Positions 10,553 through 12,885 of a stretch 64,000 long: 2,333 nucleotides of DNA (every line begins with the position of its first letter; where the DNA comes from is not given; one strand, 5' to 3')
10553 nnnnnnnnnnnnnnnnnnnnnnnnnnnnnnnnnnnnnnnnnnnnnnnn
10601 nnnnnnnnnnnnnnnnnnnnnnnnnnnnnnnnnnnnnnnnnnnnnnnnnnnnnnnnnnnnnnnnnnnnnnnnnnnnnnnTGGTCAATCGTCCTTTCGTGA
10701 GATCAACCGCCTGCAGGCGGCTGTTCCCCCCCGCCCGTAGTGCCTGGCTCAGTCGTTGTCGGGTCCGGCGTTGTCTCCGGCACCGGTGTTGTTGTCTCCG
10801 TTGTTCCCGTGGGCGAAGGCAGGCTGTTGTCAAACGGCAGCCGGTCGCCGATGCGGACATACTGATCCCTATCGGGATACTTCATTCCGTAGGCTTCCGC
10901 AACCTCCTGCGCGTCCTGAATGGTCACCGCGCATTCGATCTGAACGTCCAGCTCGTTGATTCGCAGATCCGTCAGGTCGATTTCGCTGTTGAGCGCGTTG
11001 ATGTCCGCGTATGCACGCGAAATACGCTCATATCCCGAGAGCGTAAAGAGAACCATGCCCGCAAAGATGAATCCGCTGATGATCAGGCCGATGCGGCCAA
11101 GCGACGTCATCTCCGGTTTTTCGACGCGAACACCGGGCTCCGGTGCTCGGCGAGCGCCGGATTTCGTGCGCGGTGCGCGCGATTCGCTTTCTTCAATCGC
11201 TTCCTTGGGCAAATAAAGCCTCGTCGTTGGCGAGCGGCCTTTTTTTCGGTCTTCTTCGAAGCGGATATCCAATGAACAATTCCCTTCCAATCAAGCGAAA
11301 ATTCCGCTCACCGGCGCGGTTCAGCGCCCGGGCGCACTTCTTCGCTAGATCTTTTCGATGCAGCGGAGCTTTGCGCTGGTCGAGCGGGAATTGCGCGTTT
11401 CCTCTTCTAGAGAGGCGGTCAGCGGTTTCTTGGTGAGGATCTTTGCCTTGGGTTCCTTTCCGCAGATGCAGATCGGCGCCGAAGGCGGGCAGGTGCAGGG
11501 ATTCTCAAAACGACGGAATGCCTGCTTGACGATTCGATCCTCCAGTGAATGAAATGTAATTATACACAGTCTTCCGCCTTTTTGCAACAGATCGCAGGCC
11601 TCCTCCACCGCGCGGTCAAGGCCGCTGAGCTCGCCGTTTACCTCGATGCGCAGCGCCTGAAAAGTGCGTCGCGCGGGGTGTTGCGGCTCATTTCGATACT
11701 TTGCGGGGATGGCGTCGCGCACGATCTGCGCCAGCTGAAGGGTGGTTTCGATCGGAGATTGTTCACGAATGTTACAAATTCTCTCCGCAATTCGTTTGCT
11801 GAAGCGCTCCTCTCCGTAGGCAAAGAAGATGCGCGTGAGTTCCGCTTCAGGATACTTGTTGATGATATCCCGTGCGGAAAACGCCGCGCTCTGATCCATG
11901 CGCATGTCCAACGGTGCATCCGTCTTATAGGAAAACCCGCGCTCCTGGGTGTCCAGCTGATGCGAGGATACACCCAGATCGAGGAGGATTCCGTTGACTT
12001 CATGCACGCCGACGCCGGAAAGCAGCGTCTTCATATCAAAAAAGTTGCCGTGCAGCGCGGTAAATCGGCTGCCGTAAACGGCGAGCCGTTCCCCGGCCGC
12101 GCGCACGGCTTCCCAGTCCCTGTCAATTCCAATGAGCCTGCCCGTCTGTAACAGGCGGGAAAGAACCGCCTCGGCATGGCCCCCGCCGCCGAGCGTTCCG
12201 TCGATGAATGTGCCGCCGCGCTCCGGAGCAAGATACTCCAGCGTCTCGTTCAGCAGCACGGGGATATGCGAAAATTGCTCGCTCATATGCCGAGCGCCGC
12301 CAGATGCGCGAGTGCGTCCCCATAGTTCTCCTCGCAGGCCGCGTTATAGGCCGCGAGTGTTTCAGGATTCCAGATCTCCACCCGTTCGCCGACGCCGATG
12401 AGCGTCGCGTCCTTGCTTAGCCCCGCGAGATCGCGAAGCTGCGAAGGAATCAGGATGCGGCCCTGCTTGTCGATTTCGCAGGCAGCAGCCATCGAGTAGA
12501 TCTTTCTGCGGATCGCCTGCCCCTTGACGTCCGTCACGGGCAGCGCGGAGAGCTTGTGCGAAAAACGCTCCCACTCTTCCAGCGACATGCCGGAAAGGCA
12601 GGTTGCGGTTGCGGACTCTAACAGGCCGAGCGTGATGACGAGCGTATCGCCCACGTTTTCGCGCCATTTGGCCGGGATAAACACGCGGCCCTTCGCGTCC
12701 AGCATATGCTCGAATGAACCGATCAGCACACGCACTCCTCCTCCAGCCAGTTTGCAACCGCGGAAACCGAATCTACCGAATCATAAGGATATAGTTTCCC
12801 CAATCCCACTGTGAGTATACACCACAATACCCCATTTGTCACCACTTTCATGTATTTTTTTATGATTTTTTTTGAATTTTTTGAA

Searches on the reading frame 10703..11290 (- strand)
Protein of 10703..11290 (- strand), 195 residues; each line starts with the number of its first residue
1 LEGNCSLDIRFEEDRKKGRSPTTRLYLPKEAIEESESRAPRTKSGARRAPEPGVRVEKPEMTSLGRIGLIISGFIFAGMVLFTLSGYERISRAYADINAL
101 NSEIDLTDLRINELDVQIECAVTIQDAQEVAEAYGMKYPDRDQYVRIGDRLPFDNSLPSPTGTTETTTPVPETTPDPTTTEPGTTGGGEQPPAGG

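Call 7: search_protein_families(library=pfam, proteins=[window:10703-11290:-], max_evalue=0.001)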
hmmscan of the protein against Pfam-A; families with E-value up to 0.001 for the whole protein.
window:10703-11290:- (195 aa): 0 families

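Call 78: search_protein_families(library=ncbifam, proteins=[window:10703-11290:-], max_evalue=0.001)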
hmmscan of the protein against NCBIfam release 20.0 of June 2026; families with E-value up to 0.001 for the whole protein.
window:10703-11290:- (195 aa): 0 families

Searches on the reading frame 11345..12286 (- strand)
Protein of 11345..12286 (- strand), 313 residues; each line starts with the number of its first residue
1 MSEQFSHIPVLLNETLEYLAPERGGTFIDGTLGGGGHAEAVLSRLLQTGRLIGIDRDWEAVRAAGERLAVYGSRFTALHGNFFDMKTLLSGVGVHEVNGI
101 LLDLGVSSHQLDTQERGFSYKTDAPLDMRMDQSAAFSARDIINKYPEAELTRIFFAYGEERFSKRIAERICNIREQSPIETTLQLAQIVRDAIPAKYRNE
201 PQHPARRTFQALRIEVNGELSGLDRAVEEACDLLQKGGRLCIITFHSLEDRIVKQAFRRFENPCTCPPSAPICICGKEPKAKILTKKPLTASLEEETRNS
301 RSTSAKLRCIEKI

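Call 7: search_protein_families(library=pfam, proteins=[window:11345-12286:-], max_evalue=0.001)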
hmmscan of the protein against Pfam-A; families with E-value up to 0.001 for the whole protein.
window:11345-12286:- (313 aa): 2 families
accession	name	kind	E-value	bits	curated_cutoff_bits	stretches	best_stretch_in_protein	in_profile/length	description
PF01795.25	Methyltransf_5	-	3.2e-122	408.3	27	1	5-313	2-309/309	MraW methylase family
PF13847.12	Methyltransf_31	-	0.00034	20.8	27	0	34-87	13-68/145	Methyltransferase domain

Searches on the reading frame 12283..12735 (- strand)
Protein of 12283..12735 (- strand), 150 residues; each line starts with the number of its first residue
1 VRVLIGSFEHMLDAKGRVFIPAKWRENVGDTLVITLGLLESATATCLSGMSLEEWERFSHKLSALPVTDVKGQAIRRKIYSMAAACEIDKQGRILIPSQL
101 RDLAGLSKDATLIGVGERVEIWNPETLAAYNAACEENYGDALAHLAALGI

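Call 7: search_protein_families(library=pfam, proteins=[window:12283-12735:-], max_evalue=0.001)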
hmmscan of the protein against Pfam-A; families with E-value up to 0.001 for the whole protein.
window:12283-12735:- (150 aa): 2 families
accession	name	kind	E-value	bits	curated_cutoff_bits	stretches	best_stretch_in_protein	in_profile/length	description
PF02381.23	MraZ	-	1.5e-26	92.6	23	2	80-135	2-58/72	MraZ protein, putative antitoxin-like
PF04014.23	MazE_antitoxin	-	0.00012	22.4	24.7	0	14-35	6-31/48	Antidote-toxin recognition MazE, bacterial antitoxin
